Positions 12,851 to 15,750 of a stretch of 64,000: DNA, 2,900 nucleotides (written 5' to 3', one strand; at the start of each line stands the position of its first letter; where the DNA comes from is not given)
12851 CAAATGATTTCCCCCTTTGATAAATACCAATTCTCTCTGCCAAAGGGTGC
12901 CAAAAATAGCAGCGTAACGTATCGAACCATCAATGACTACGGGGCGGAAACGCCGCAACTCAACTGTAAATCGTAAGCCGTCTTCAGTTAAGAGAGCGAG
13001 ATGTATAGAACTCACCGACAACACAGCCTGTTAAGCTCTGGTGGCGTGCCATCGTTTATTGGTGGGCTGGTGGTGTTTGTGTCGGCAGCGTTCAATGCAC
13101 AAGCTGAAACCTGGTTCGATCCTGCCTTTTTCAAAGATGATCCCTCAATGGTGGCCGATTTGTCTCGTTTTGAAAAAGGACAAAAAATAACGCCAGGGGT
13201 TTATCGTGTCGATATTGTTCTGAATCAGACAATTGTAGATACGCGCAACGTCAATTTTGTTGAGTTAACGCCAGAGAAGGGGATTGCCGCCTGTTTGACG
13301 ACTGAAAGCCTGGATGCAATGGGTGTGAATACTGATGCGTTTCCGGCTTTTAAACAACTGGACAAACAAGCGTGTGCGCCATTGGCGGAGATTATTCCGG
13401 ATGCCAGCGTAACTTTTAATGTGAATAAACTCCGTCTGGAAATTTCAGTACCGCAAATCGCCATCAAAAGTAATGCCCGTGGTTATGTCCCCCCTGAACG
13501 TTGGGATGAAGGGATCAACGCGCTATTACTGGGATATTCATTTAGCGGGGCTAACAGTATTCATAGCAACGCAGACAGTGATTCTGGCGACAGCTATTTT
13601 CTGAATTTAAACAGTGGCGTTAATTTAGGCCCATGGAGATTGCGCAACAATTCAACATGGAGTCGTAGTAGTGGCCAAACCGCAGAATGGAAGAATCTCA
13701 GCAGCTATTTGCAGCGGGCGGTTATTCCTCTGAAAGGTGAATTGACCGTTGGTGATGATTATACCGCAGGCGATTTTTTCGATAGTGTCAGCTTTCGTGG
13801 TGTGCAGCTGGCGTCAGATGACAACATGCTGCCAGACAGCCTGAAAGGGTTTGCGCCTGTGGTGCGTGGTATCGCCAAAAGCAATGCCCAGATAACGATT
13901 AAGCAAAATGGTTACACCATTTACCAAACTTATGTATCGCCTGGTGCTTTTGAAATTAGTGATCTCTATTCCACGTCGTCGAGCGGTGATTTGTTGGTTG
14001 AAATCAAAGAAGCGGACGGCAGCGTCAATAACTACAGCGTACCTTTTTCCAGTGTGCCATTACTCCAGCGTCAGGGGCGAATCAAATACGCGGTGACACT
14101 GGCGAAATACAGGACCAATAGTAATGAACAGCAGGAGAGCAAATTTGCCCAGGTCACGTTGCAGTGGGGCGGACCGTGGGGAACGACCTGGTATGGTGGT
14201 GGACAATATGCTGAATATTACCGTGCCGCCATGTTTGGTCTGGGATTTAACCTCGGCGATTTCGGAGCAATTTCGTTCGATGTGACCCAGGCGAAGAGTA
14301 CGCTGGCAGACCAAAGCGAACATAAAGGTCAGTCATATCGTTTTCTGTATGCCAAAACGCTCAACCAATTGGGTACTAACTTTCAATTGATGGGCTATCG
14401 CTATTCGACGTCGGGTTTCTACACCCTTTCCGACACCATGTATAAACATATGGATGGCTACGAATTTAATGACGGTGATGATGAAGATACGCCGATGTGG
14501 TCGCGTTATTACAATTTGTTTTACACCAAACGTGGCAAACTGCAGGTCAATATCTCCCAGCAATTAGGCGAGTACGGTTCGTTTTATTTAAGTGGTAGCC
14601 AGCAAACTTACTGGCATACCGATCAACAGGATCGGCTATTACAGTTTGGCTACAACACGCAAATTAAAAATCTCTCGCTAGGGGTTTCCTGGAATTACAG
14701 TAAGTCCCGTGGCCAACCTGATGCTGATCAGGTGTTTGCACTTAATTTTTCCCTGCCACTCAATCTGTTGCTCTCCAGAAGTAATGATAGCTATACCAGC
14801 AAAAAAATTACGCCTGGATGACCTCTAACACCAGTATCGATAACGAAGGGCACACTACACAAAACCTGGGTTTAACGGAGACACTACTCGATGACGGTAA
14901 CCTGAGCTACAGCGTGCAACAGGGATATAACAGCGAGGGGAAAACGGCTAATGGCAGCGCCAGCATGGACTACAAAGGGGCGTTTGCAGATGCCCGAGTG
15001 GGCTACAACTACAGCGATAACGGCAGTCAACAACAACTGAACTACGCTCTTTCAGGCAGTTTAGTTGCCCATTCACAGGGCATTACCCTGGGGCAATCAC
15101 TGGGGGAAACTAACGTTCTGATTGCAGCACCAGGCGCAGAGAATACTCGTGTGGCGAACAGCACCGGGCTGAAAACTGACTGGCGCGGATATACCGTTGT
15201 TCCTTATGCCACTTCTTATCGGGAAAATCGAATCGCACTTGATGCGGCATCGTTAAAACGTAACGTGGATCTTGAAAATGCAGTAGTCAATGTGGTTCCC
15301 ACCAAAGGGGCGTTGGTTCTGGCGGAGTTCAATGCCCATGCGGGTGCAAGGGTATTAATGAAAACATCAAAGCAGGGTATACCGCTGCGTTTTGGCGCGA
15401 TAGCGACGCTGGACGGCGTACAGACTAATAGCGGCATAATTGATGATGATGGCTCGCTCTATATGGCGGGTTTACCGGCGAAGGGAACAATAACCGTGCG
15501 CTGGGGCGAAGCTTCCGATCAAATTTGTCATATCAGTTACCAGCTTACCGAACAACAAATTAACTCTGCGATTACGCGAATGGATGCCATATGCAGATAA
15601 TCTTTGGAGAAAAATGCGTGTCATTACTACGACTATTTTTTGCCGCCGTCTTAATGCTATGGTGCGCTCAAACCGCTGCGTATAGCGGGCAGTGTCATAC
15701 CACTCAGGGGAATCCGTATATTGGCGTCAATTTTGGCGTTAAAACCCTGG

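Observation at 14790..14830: Fimbrial usher elfC split by a frameshift at an A7 homopolymer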

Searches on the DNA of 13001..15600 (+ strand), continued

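Call 15: search_dna_similar(query=window:13001-15600:+, collection=ecoli_genomes, mode=near, max_rows=60, rows=spread)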
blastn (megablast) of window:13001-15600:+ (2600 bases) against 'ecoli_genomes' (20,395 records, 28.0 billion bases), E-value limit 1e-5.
Records with a match: 4035; places in all: 4049; records where one place covers at least 80% of the query: 4002.
Genomes with a match: 4035 of 5426; with a place that covers at least 80% of the query: 4002. Places per genome that has any: lowest 1, median 1, highest 2. On chromosomes: 4045 places; on plasmids: 4.
Best place of each record, by identity: >=99% 3; 95-99% 3594; 90-95% 438.
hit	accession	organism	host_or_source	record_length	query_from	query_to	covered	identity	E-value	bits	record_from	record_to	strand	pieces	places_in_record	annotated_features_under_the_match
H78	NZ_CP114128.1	Escherichia coli strain PE164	pig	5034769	1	2600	100%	100.0%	0e+0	4802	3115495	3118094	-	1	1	elfC: fimbrial biogenesis usher protein | elfG: fimbrial protein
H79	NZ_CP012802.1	Escherichia coli O157:H7 strain WS4202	derived from CIP 106327 (Collection de ...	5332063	1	2600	100%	98.5%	0e+0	4586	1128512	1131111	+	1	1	elfC: fimbrial biogenesis usher protein | elfG: fimbrial protein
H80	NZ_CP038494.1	Escherichia coli O157:H7 strain TT12B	Homo sapiens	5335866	1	2600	100%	98.5%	0e+0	4586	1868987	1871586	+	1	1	elfC: fimbrial biogenesis usher protein | elfG: fimbrial protein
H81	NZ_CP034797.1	Escherichia coli strain 08-3918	missing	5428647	1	2600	100%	98.5%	0e+0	4586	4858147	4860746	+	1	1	elfC: fimbrial biogenesis usher protein | elfG: fimbrial protein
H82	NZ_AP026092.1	Escherichia coli strain 27_141091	Homo sapiens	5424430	1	2600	100%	98.5%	0e+0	4586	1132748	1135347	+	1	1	elfC: fimbrial biogenesis usher protein | elfG: fimbrial protein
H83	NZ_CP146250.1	Escherichia coli strain L26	chicken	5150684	1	2600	100%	98.5%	0e+0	4580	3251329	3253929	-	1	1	elfC: fimbrial biogenesis usher protein | elfG: fimbrial protein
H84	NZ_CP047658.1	Escherichia coli strain LD39-1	feces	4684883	1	2600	100%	98.2%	0e+0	4542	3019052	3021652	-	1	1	elfC: fimbrial biogenesis usher protein | elfG: fimbrial protein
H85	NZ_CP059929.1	Escherichia coli strain 162.2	Turkey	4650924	1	2600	100%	98.2%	0e+0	4536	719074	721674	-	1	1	elfC: fimbrial biogenesis usher protein | elfG: fimbrial protein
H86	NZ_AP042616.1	Escherichia coli strain OkiPb01703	bovine feces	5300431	1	2600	100%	98.2%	0e+0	4536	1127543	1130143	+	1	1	elfC: fimbrial biogenesis usher protein | elfG: fimbrial protein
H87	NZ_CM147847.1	Escherichia coli strain 33E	farm environment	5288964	1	2600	100%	98.1%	0e+0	4530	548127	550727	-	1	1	elfC: fimbrial biogenesis usher protein | elfG: fimbrial protein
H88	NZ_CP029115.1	Escherichia coli strain AR435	missing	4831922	1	2600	100%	98.0%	0e+0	4519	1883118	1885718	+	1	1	elfC: fimbrial biogenesis usher protein | elfG: fimbrial protein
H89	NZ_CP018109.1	Escherichia coli strain MRSN346595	Homo sapiens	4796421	1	2600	100%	98.0%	0e+0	4519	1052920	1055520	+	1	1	elfC: fimbrial biogenesis usher protein | elfG: fimbrial protein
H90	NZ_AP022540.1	Escherichia coli strain THO-010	Homo sapiens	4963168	1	2600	100%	98.0%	0e+0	4519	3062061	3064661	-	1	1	elfC: fimbrial biogenesis usher protein | elfG: fimbrial protein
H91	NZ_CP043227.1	Escherichia coli strain Ec-050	Homo sapiens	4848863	1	2600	100%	98.0%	0e+0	4519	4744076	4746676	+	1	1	elfC: fimbrial biogenesis usher protein | elfG: fimbrial protein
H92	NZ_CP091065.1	Escherichia coli strain DOC14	Spontaneous mutation of the Escherichia ...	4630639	1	2600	100%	98.0%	0e+0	4519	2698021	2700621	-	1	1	elfC: fimbrial biogenesis usher protein | elfG: fimbrial protein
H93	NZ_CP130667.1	Escherichia coli strain SM107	Homo sapiens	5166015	1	2600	100%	98.0%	0e+0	4519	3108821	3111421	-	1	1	elfC: fimbrial biogenesis usher protein | elfG: fimbrial protein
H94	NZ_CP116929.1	Escherichia coli strain MLI105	Homo sapiens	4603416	1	2600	100%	98.0%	0e+0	4519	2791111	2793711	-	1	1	elfC: fimbrial biogenesis usher protein | elfG: fimbrial protein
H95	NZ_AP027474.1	Escherichia coli strain LR-03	Homo sapiens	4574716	1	2600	100%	98.0%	0e+0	4519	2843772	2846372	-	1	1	elfC: fimbrial biogenesis usher protein | elfG: fimbrial protein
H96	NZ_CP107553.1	Escherichia coli strain MG1655_insertion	laboratory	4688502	1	2600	100%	98.0%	0e+0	4519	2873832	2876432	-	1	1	elfC: fimbrial biogenesis usher protein | elfG: fimbrial protein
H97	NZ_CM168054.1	Escherichia coli strain MC4100_0.1s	MHBCA broth culture with 0.1 uM ...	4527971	1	2600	100%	98.0%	0e+0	4519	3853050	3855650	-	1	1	elfC: fimbrial biogenesis usher protein | elfG: fimbrial protein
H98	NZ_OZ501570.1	Escherichia coli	Homo sapiens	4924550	1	2600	100%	98.0%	0e+0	4519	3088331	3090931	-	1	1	elfC: fimbrial biogenesis usher protein | elfG: fimbrial protein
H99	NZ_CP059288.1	Escherichia coli strain 1506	Homo sapiens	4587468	1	2600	100%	98.0%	0e+0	4519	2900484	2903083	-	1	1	elfC: fimbrial biogenesis usher protein | elfG: fimbrial protein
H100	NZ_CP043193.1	Escherichia coli O16:H48 strain PG20180063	mouse gut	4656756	1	2600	100%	98.0%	0e+0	4514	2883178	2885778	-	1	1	elfC: fimbrial biogenesis usher protein | elfG: fimbrial protein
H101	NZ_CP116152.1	Escherichia coli strain DETEC-P61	ICU patient rectal swab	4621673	1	2600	100%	98.0%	0e+0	4514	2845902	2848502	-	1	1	elfC: fimbrial biogenesis usher protein | elfG: fimbrial protein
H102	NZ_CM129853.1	Escherichia coli strain SW071619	wastewater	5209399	1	2600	100%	98.0%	0e+0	4514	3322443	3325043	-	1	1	elfC: fimbrial biogenesis usher protein | elfG: fimbrial protein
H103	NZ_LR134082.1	Escherichia coli strain NCTC9038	missing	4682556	1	2600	100%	98.0%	0e+0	4514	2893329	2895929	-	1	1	elfC: fimbrial biogenesis usher protein | elfG: fimbrial protein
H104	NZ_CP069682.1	Escherichia coli O176:H45 strain MIN9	Homo sapiens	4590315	1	2600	100%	98.0%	0e+0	4508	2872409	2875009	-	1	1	elfC: fimbrial biogenesis usher protein | elfG: fimbrial protein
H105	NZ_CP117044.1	Escherichia coli strain B-DolR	Dolutegravir-resistant strain obtained ...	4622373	1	2600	100%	98.0%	0e+0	4508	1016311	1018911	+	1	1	elfC: fimbrial biogenesis usher protein | elfG: fimbrial protein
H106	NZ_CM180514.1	Escherichia coli strain E8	Homo sapiens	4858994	1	2600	100%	98.0%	0e+0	4508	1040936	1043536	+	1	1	elfC: fimbrial biogenesis usher protein | elfG: fimbrial protein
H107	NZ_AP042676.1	Escherichia coli strain OkiPb01712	bovine feces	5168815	1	2600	100%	97.8%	0e+0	4492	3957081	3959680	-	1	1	elfC: fimbrial biogenesis usher protein | elfG: fimbrial protein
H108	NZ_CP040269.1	Escherichia coli strain 1500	Bivalve mollusk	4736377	1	2600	100%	97.8%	0e+0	4486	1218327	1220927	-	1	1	elfC: fimbrial biogenesis usher protein | elfG: fimbrial protein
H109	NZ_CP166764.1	Escherichia coli strain CRE444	Homo sapiens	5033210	1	2600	100%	97.8%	0e+0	4486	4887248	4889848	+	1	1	elfC: fimbrial biogenesis usher protein | elfG: fimbrial protein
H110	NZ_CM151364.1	Escherichia coli strain 31B19CPO012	Homo sapiens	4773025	1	2600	100%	97.8%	0e+0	4486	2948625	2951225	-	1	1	elfC: fimbrial biogenesis usher protein | elfG: fimbrial protein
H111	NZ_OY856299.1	Escherichia coli strain EC7072022BGR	Homo sapiens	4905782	1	2600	100%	97.8%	0e+0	4486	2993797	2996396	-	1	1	elfC: fimbrial biogenesis usher protein | elfG: fimbrial protein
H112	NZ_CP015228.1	Escherichia coli strain 09-00049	lettuce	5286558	1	2600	100%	97.8%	0e+0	4481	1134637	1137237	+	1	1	elfC: fimbrial biogenesis usher protein | elfG: fimbrial protein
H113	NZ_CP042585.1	Escherichia coli strain LD91-1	feces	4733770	1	2600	100%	97.8%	0e+0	4481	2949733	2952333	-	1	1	elfC: fimbrial biogenesis usher protein | elfG: fimbrial protein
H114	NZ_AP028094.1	Escherichia coli strain JNE132847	Homo sapiens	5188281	1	2600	100%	97.8%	0e+0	4481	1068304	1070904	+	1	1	elfC: fimbrial biogenesis usher protein | elfG: fimbrial protein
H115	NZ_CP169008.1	Escherichia coli strain UTAK-13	Veal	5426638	1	2600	100%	97.8%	0e+0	4481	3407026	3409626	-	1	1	elfC: fimbrial biogenesis usher protein | elfG: fimbrial protein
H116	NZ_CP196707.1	Escherichia coli strain EC101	Bovine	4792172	1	2600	100%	97.8%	0e+0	4481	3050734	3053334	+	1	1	elfC: fimbrial biogenesis usher protein | elfG: fimbrial protein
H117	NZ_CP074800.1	Escherichia coli strain 93_0495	Homo sapiens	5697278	1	2600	100%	97.8%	0e+0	4481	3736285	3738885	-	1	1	elfC: fimbrial biogenesis usher protein | elfG: fimbrial protein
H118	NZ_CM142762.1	Escherichia coli strain GPEC87-32-644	chicken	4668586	1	2600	100%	97.8%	0e+0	4481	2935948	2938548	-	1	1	elfC: fimbrial biogenesis usher protein | elfG: fimbrial protein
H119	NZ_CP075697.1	Escherichia coli strain STEC2018-607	Homo sapiens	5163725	1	2600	100%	97.8%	0e+0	4481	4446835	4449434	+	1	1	elfC: fimbrial biogenesis usher protein | elfG: fimbrial protein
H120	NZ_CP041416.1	Escherichia coli strain STEC711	goat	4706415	1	2600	100%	97.7%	0e+0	4475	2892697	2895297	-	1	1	elfC: fimbrial biogenesis usher protein | elfG: fimbrial protein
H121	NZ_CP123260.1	Escherichia coli strain YZLc4-1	chicken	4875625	1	2600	100%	97.7%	0e+0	4475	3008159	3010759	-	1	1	elfC: fimbrial biogenesis usher protein | elfG: fimbrial protein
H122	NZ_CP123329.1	Escherichia coli strain AREA_497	Homo sapiens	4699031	1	2600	100%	97.7%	0e+0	4475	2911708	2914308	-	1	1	elfC: fimbrial biogenesis usher protein | elfG: fimbrial protein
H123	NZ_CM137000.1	Escherichia coli strain UPEC85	Homo sapiens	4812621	1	2600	100%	97.7%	0e+0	4475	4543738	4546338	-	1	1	elfC: fimbrial biogenesis usher protein | elfG: fimbrial protein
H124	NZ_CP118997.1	Escherichia coli strain CE0032f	Bos taurus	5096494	1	2600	100%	97.7%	0e+0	4470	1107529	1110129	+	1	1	elfC: fimbrial biogenesis usher protein | elfG: fimbrial protein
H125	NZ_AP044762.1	Escherichia coli strain TK3046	calf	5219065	1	2600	100%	97.7%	0e+0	4464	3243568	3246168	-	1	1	elfC: fimbrial biogenesis usher protein | elfG: fimbrial protein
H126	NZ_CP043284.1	Escherichia coli strain WCHEC025985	Homo sapiens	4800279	1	2600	100%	97.6%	0e+0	4458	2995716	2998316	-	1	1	elfC: fimbrial biogenesis usher protein | elfG: fimbrial protein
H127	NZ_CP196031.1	Escherichia coli strain FXCREC180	Homo sapiens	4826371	1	2600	100%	97.6%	0e+0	4458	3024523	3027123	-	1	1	elfC: fimbrial biogenesis usher protein | elfG: fimbrial protein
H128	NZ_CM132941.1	Escherichia coli strain 410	Homo sapiens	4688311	1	2600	100%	97.6%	0e+0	4458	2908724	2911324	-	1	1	elfC: fimbrial biogenesis usher protein | elfG: fimbrial protein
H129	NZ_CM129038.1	Escherichia coli strain 700481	Homo sapiens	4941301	1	2600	100%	97.5%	0e+0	4447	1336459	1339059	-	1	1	elfC: fimbrial biogenesis usher protein | elfG: fimbrial protein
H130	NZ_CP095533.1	Escherichia coli strain GN02461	Homo sapiens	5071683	6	2600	100%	94.9%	0e+0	4056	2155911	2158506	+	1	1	elfC: fimbrial biogenesis usher protein | elfG: fimbrial protein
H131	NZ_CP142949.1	Escherichia coli strain EC190329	Homo sapiens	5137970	6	2600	100%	94.6%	0e+0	4017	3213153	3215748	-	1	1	elfC: fimbrial biogenesis usher protein | elfG: fimbrial protein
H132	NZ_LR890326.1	Escherichia coli strain MINF_1A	Homo sapiens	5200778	1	2600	100%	94.0%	0e+0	3943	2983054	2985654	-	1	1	elfC: fimbrial biogenesis usher protein | elfG: fimbrial protein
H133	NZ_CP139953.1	Escherichia coli strain Nord1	Homo sapiens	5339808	6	2600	100%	94.1%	0e+0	3941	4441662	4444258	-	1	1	elfC: fimbrial biogenesis usher protein | elfG: fimbrial protein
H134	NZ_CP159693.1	Escherichia coli strain Z142-4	hospital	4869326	6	2600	100%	94.1%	0e+0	3940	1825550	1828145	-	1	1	elfC: fimbrial biogenesis usher protein | elfG: fimbrial protein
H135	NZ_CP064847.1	Escherichia coli strain 20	wastewater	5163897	1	2600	100%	93.8%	0e+0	3904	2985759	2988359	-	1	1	elfC: fimbrial biogenesis usher protein | elfG: fimbrial protein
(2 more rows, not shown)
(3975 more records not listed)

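Call 18: get_annotated_region(hit=H5, flank=1800)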
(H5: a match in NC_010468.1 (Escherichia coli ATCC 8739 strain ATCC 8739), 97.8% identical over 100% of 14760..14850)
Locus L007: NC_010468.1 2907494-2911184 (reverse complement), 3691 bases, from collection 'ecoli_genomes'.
description: Escherichia coli ATCC 8739, complete sequence
organism: Escherichia coli ATCC 8739 strain ATCC 8739 (NCBI taxid 481805)
replicon: chromosome; assembly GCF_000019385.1
host: -; source: -; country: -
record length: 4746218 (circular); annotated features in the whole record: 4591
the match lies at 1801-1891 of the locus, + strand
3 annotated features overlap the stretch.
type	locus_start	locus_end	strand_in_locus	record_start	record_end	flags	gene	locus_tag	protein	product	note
CDS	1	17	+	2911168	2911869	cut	elfD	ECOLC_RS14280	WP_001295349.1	fimbrial biogenesis chaperone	-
CDS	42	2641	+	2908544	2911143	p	elfC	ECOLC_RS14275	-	fimbrial biogenesis usher protein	frameshifted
CDS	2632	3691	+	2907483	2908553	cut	elfG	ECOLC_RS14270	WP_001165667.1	fimbrial protein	-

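Call 19: get_annotated_region(hit=H99, flank=0)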
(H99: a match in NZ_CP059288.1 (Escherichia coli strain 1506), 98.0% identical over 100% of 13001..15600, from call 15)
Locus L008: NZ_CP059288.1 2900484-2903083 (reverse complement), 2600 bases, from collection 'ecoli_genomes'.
description: Escherichia coli strain 1506 chromosome, complete genome
organism: Escherichia coli strain 1506 (NCBI taxid 562)
replicon: chromosome; assembly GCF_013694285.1
host: Homo sapiens; source: missing; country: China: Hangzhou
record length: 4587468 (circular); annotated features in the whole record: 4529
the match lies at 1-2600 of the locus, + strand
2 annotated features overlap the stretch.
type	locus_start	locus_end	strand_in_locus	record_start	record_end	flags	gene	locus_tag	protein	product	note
CDS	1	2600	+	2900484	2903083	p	elfC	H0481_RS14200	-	fimbrial biogenesis usher protein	frameshifted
CDS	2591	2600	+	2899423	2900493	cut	elfG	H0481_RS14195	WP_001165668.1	fimbrial protein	-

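Call 20: get_annotated_region(hit=H107, flank=0)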
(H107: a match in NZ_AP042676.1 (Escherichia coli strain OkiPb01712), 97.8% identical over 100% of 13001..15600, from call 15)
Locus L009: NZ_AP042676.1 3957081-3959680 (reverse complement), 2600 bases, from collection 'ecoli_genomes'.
description: Escherichia coli strain OkiPb01712 chromosome, complete genome
organism: Escherichia coli strain OkiPb01712 (NCBI taxid 562)
replicon: chromosome; assembly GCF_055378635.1
host: -; source: bovine feces; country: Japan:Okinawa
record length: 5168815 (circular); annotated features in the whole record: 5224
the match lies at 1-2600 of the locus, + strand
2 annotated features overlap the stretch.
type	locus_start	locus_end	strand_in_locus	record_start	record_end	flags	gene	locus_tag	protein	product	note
CDS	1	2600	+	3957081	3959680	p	elfC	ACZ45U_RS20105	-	fimbrial biogenesis usher protein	frameshifted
CDS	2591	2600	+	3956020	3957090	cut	elfG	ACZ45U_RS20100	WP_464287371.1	fimbrial protein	-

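Call 21: get_annotated_region(hit=H111, flank=0)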
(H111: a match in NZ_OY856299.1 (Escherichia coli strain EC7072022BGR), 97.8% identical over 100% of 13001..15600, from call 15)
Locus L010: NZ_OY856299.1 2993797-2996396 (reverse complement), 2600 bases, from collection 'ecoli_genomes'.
description: Escherichia coli strain EC7072022BGR isolate EC7072022 chromosome 707, complete sequence
organism: Escherichia coli strain EC7072022BGR (NCBI taxid 562)
replicon: chromosome; assembly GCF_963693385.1
host: Homo sapiens; source: human urine; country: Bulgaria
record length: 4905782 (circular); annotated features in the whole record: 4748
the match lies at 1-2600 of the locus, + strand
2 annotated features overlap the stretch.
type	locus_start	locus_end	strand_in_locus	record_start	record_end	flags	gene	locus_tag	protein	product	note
CDS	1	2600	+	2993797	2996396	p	elfC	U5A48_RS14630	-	fimbrial biogenesis usher protein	frameshifted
CDS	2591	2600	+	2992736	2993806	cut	elfG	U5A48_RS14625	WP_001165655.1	fimbrial protein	-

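Call 22: get_annotated_region(hit=H119, flank=0)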
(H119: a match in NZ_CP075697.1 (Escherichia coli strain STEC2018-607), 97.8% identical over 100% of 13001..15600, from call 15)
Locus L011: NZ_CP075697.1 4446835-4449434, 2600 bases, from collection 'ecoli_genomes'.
description: Escherichia coli strain STEC2018-607 chromosome, complete genome
organism: Escherichia coli strain STEC2018-607 (NCBI taxid 562)
replicon: chromosome; assembly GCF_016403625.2
host: Homo sapiens; source: stool; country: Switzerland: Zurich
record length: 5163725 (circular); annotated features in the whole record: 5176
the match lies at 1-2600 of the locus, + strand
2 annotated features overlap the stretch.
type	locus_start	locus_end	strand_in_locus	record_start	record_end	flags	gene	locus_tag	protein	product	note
CDS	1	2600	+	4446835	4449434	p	elfC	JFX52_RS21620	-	fimbrial biogenesis usher protein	frameshifted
CDS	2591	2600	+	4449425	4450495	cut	elfG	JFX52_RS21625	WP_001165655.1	fimbrial protein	-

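Call 23: get_annotated_region(hit=H96, flank=0)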
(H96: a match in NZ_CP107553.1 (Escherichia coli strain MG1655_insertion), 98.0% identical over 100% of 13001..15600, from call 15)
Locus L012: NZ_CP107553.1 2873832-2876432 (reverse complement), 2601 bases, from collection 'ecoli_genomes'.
description: Escherichia coli strain MG1655_insertion chromosome, complete genome
organism: Escherichia coli strain MG1655_insertion (NCBI taxid 562)
replicon: chromosome; assembly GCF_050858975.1
host: -; source: laboratory; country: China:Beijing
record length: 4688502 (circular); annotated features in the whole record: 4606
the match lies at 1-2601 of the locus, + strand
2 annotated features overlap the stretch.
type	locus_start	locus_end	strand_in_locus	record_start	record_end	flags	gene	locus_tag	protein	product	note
CDS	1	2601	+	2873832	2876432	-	elfC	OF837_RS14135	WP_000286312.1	fimbrial biogenesis usher protein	-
CDS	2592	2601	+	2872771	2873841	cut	elfG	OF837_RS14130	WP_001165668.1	fimbrial protein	-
